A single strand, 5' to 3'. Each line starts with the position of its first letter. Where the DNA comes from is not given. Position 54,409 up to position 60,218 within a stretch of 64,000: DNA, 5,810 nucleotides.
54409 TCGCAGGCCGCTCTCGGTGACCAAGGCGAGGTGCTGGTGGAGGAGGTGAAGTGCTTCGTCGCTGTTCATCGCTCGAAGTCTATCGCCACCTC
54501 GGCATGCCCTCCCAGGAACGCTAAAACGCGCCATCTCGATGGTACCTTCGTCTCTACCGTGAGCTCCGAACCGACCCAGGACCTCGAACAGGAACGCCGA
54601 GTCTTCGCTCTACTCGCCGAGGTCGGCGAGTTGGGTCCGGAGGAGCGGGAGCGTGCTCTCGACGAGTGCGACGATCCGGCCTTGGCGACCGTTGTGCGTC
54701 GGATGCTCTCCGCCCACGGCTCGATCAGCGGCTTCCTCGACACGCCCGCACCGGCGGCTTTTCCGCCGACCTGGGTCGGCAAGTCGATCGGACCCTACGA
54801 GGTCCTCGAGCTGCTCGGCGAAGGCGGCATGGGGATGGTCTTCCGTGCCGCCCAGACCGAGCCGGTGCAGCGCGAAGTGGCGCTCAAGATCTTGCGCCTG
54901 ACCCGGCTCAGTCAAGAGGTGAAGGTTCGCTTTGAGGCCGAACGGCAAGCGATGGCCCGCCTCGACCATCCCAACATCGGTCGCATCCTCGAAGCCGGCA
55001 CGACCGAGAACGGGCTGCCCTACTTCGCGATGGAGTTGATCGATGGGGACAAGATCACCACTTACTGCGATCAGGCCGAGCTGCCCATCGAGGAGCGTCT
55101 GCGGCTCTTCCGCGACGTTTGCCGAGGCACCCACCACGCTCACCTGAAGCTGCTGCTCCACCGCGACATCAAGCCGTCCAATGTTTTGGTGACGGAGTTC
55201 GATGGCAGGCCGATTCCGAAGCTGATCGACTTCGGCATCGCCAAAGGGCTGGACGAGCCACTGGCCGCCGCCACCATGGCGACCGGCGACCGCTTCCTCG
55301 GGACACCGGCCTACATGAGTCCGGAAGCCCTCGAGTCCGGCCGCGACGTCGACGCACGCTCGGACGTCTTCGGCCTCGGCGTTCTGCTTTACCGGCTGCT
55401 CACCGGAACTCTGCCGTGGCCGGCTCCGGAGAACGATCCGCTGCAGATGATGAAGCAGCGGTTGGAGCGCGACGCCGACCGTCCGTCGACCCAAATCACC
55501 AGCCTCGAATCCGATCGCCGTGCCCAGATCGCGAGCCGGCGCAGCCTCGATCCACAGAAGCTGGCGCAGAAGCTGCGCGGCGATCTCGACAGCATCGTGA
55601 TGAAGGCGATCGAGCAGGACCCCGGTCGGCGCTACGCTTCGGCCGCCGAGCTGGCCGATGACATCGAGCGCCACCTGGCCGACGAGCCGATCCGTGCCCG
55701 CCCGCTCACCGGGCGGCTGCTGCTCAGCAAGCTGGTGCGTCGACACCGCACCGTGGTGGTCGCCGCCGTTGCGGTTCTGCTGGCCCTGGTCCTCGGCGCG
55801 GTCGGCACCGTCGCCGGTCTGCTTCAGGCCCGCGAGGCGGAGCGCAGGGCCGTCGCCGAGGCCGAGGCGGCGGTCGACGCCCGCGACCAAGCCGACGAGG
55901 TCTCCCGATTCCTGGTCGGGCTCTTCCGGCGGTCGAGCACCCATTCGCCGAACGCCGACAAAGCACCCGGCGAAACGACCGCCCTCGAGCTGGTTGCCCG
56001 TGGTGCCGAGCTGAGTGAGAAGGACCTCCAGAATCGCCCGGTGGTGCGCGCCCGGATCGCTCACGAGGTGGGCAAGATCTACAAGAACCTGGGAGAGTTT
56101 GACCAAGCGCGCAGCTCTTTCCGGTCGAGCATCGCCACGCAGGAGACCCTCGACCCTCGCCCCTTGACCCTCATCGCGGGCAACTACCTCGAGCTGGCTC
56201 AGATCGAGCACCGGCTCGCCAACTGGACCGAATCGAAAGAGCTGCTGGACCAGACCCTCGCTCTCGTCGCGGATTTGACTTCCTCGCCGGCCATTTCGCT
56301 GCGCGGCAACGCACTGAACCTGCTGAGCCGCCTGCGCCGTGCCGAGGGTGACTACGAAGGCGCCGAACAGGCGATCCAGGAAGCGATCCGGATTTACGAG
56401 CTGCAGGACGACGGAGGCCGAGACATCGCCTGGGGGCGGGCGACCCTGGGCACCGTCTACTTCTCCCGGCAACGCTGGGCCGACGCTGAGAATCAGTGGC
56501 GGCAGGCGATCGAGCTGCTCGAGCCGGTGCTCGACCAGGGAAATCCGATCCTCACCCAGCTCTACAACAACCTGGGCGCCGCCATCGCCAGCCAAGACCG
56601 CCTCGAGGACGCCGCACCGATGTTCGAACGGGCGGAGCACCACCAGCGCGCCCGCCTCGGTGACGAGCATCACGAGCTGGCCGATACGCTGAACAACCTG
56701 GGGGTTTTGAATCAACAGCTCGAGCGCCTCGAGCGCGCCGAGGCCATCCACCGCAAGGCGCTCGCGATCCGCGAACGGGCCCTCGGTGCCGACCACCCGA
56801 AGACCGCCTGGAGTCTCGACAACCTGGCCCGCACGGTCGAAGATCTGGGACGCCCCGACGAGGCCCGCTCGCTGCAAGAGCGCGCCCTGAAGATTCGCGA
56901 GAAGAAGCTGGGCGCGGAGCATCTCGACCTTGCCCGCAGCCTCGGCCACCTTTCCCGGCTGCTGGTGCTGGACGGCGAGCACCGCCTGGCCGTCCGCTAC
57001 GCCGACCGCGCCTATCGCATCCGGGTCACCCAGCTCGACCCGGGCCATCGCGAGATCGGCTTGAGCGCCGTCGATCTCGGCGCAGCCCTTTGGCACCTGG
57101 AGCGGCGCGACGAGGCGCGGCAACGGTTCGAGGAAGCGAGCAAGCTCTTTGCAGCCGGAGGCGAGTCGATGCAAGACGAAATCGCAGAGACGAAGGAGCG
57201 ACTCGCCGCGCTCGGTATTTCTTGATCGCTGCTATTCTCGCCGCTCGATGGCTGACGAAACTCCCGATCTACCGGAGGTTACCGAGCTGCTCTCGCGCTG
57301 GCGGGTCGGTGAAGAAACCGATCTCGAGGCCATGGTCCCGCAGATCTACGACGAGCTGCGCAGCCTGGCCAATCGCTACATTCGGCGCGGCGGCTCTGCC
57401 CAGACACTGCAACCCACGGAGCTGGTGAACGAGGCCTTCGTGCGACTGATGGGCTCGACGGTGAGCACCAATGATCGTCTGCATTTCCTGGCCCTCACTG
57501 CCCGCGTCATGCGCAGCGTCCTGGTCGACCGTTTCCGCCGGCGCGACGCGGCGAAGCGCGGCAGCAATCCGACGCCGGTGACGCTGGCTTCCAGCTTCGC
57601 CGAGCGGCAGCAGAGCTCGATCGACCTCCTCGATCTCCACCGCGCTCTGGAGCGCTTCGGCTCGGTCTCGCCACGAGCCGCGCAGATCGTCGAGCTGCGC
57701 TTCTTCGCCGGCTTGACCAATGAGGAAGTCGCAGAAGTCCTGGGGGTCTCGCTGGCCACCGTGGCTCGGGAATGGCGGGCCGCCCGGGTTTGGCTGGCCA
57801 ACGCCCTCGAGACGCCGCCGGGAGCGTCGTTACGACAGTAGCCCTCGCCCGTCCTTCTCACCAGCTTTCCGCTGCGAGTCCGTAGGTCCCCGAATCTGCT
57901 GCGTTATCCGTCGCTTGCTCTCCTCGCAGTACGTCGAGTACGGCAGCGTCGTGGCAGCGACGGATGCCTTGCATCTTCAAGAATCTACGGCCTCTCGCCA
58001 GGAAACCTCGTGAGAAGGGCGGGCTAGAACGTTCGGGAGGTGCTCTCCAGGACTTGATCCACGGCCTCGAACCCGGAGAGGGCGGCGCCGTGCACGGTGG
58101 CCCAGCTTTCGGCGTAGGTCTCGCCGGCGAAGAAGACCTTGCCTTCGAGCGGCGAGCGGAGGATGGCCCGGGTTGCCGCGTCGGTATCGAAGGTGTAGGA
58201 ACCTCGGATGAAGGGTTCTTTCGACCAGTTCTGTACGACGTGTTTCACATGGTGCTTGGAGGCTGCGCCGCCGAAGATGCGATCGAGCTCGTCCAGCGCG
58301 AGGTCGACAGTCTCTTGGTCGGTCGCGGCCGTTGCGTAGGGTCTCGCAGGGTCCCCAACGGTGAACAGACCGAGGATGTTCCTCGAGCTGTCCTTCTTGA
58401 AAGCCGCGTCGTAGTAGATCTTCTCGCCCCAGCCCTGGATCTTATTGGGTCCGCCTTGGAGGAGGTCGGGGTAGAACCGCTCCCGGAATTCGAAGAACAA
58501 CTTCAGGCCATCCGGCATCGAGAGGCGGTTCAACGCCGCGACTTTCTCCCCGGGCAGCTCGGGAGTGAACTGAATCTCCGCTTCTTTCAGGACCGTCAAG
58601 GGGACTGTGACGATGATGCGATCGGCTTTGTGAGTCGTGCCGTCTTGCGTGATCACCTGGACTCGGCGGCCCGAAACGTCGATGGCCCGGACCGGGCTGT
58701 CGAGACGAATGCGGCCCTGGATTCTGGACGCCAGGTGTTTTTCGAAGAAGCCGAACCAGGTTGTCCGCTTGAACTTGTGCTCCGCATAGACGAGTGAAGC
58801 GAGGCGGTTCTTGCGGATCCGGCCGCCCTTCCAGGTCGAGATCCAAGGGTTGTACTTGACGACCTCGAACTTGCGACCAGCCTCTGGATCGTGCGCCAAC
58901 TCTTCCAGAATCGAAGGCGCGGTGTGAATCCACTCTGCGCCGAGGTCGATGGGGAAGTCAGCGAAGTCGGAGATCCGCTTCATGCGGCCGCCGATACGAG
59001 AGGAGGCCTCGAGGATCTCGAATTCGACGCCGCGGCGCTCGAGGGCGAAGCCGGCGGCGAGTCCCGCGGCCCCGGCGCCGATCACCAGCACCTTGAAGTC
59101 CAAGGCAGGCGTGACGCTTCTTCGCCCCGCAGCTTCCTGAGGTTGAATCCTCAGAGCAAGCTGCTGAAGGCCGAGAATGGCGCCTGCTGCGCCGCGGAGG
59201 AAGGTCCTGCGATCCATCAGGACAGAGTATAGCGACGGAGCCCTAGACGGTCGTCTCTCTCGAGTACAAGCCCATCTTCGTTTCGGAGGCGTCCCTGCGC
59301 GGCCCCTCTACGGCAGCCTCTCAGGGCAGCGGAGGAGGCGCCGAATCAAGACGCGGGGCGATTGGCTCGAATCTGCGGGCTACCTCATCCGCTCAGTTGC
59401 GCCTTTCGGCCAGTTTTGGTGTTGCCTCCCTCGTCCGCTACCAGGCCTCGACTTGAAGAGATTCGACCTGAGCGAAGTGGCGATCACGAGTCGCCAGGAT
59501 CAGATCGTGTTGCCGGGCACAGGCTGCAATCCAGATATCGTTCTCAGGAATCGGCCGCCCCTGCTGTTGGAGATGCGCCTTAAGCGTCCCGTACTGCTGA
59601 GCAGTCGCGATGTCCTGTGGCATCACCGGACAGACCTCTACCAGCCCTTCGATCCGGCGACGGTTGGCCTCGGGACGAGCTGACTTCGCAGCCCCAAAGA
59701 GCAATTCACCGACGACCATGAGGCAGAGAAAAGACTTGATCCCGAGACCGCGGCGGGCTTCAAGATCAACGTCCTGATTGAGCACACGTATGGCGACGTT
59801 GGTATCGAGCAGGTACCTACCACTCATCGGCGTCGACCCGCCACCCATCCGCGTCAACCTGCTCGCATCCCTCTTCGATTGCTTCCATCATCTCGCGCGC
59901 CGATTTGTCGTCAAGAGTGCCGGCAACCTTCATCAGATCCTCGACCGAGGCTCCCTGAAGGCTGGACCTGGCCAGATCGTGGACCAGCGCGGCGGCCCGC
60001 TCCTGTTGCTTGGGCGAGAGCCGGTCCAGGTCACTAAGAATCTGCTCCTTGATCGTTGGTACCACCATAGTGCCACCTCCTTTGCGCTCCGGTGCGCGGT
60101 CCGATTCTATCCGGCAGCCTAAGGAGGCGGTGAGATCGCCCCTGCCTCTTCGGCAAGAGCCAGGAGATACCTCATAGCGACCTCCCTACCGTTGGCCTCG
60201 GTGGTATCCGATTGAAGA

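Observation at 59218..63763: Small low-GC genomic island integrated at the 3' end of tRNA-Gln(CUG), with decayed integrase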

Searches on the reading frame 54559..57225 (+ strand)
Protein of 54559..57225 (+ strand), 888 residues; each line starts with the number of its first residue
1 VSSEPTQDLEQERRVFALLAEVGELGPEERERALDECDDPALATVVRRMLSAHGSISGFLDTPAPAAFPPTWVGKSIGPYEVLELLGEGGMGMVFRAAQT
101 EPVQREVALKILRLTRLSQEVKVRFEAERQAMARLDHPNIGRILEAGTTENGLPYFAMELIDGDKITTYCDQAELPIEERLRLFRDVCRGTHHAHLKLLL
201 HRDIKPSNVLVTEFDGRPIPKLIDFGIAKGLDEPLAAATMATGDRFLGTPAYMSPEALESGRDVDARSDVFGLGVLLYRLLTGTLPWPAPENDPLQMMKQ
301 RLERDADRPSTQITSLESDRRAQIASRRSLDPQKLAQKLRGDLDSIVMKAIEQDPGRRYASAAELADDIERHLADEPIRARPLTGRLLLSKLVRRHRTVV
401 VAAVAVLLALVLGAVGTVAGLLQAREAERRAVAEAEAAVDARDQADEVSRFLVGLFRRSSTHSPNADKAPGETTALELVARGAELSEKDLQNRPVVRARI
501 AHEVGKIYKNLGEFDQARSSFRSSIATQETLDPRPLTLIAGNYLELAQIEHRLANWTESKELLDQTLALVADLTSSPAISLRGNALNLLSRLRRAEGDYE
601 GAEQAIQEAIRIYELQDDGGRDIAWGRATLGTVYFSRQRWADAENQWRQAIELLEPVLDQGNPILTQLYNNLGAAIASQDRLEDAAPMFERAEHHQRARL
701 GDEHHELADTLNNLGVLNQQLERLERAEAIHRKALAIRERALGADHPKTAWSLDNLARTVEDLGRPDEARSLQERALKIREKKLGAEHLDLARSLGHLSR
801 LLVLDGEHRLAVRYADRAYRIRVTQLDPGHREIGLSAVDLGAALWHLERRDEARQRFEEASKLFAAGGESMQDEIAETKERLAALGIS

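Call 21: find_related_loci(query=window:54559-57225:+, collection=genome_contigs, flank=10000)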
Query window:54559-57225:+ (888 aa) in genome_contigs; peptide patterns used: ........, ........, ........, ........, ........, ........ (x = any residue, [..] = any of these).
318 stretches matched a pattern; 248 encode a relative of the query (tblastn E <= 1e-3); the best 80 are kept; 80 distinct loci.
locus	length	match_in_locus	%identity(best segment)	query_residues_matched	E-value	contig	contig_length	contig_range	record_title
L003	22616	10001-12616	56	2-864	0e+0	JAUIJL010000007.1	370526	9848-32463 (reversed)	MAG: Thermoanaerobaculia bacterium isolate Co_bin.310 NODE_235_length_370526_cov_5.210848, whole genome shotgun sequence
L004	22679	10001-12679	43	1-884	0e+0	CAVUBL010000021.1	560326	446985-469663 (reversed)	MAG: uncultured Acidobacteriota bacterium isolate MFD05684.bin.1.267 genome assembly, contig: contig_76296, whole genome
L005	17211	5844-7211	56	11-466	1e-145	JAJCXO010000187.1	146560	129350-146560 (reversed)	MAG: Acidobacteriota bacterium isolate OFTM223 OFTM223_186, whole genome shotgun sequence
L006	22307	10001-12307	37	68-865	4e-113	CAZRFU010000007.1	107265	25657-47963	MAG TPA_asm: uncultured Thermoanaerobaculia bacterium isolate binchicken_co179_2 genome assembly, contig: NODE_826_lengt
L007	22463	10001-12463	37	64-850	3e-109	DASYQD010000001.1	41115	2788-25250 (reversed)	MAG TPA_asm: Thermoanaerobaculia bacterium isolate SMAG_U4476 k141_2195903, whole genome shotgun sequence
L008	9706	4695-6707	36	53-737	2e-100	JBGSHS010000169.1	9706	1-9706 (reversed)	MAG: Pirellulaceae bacterium isolate JTS-AC110 k141_2503866, whole genome shotgun sequence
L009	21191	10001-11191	48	39-427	2e-99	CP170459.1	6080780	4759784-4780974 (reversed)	MAG: Verrucomicrobiota bacterium isolate tig00002468 chromosome, complete genome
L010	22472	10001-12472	32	10-860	5e-95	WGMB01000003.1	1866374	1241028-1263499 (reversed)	MAG: Acidobacteria bacterium isolate RI_231 c_000000123616, whole genome shotgun sequence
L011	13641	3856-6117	36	74-801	9e-109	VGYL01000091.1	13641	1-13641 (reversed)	MAG: Planctomycetota bacterium isolate K_DeepCast_250m_m1_352 K_DeepCast_250m_m1_352_Ga0194125_10009331, whole genome sh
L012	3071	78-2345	33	1-860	3e-97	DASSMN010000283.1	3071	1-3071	MAG TPA_asm: Gemmatimonadales bacterium isolate SMAG_U1199 k141_648740, whole genome shotgun sequence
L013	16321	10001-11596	42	26-513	5e-94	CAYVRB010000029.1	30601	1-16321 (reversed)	MAG TPA_asm: uncultured Alcaligenaceae bacterium isolate SRP302895_co1_344 genome assembly, contig: NODE_2647_length_306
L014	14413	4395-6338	37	77-775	3e-94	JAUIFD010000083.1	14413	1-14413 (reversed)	MAG: Phycisphaerae bacterium isolate 8_bin.68 NODE_3995_length_14413_cov_0.969481, whole genome shotgun sequence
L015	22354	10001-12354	45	27-860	1e-93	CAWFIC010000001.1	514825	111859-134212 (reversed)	MAG: uncultured Planctomycetota bacterium isolate MFD02579.bin.2.73 genome assembly, contig: contig_13617, whole genome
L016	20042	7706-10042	32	23-847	3e-92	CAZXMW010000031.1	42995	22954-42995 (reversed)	MAG TPA_asm: uncultured Thermoanaerobaculia bacterium isolate SRP141376_co3_382 genome assembly, contig: NODE_2194_lengt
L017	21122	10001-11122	46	49-415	6e-92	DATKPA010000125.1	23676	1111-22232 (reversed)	MAG TPA_asm: Phycisphaerae bacterium isolate SMAG_U14779 k141_2259932, whole genome shotgun sequence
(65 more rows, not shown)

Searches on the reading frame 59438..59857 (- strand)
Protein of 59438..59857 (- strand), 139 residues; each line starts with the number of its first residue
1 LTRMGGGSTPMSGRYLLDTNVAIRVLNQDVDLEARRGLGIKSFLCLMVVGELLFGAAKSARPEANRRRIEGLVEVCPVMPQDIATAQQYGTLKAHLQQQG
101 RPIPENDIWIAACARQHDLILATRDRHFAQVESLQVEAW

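Call 7: search_protein_families(library=padloc, proteins=[window:59438-59857:-], max_evalue=0.01)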
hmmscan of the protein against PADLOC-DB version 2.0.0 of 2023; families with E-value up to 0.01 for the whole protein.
window:59438-59857:- (139 aa): 0 families

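Call 8: search_protein_families(library=pfam, proteins=[window:59438-59857:-], max_evalue=0.01)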
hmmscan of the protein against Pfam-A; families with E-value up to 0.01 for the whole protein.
window:59438-59857:- (139 aa): 2 families
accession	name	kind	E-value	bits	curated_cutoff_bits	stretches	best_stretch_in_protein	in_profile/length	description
PF01850.27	PIN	-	6.7e-16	59.4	23.6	1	15-132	1-118/120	PIN domain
PF18480.7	DUF5615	-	0.00061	20.1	23.8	1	87-134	18-64/110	Domain of unknown function (DUF5615)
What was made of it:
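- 59438..59827 (-): vapC, a PIN-domain toxin of 129 aa from the ATG at 59827 (the mechanical ORF extends to 59857). PF01850 PIN, E = 6.7e-16 (call 8).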

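Call 19: search_protein_families(library=ncbifam, proteins=[window:59438-59857:-], max_evalue=0.1)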
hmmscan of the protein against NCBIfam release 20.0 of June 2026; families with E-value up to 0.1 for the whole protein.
window:59438-59857:- (139 aa): 4 families
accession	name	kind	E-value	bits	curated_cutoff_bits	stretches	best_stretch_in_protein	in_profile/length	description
NF047863.1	VapCLeptosp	equivalog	1.7e-24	86.6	140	1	15-139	1-129/130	type II toxin-antitoxin system tRNA(fMet)-specific endonuclease VapC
NF010285.0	PRK13725.1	subfamily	2.1e-16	60.1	143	1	14-139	3-131/132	tRNA(fMet)-specific endonuclease VapC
NF047959.1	TA_toxin_VapC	equivalog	3.4e-08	33.6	80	1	16-132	2-120/125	type II toxin-antitoxin system VapC family toxin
TIGR00028.1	Mtu_PIN_fam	subfamily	0.01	16.1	73.6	1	106-136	107-137/143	TA system VapC family ribonuclease toxin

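Call 90: search_protein_families(library=phrogs, proteins=[window:59438-59827:-], max_evalue=0.001)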
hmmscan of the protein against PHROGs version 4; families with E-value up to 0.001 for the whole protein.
window:59438-59827:- (129 aa): 1 family
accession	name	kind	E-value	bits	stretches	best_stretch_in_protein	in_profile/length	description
phrog_13721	-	unknown function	2e-24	87.5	1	4-129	3-134/136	-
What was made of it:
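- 59438..59827 (-): NCBIfam tRNA(fMet)-specific endonuclease VapC models, 1.7e-24 and 2.1e-16, both below their curated cut-offs (call 19). phrog_13721, 2e-24 (call 90).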

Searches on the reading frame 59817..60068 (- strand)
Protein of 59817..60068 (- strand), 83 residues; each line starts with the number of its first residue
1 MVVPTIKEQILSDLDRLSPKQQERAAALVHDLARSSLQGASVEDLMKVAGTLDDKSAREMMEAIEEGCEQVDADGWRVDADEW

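Call 7: search_protein_families(library=padloc, proteins=[window:59817-60068:-], max_evalue=0.01)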
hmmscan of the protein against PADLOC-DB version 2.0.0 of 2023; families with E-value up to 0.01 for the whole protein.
window:59817-60068:- (83 aa): 0 families

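Call 8: search_protein_families(library=pfam, proteins=[window:59817-60068:-], max_evalue=0.01)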
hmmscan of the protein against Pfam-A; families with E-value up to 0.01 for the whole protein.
window:59817-60068:- (83 aa): 0 families

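Call 19: search_protein_families(library=ncbifam, proteins=[window:59817-60068:-], max_evalue=0.1)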
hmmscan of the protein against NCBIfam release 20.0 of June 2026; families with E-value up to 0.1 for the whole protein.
window:59817-60068:- (83 aa): 1 family
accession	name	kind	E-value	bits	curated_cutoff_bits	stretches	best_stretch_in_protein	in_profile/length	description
TIGR02793.1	nikR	equivalog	0.08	13.2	175.45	1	4-61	5-67/129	nickel-responsive transcriptional regulator NikR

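Call 75: search_protein_families(library=pfam, proteins=[window:59817-60068:-], max_evalue=0.1)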
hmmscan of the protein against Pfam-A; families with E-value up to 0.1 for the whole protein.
window:59817-60068:- (83 aa): 2 families
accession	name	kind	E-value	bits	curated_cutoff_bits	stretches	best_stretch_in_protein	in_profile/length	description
PF01128.25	IspD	-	0.043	14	27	1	21-78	89-144/221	2-C-methyl-D-erythritol 4-phosphate cytidylyltransferase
PF19812.4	DUF6295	-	0.088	13.5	25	0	46-74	56-84/87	Family of unknown function (DUF6295)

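Call 90: search_protein_families(library=phrogs, proteins=[window:59817-60068:-], max_evalue=0.001)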
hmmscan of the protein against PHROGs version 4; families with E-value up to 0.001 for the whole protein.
window:59817-60068:- (83 aa): 0 families
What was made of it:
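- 59817..60068 (-): vapB-like antitoxin gene of 83 aa. Its stop overlaps the vapC start by 11 nt. No Pfam, NCBIfam or PHROG family (calls 8, 19, 75, 90), so the assignment rests on position and overlap only.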
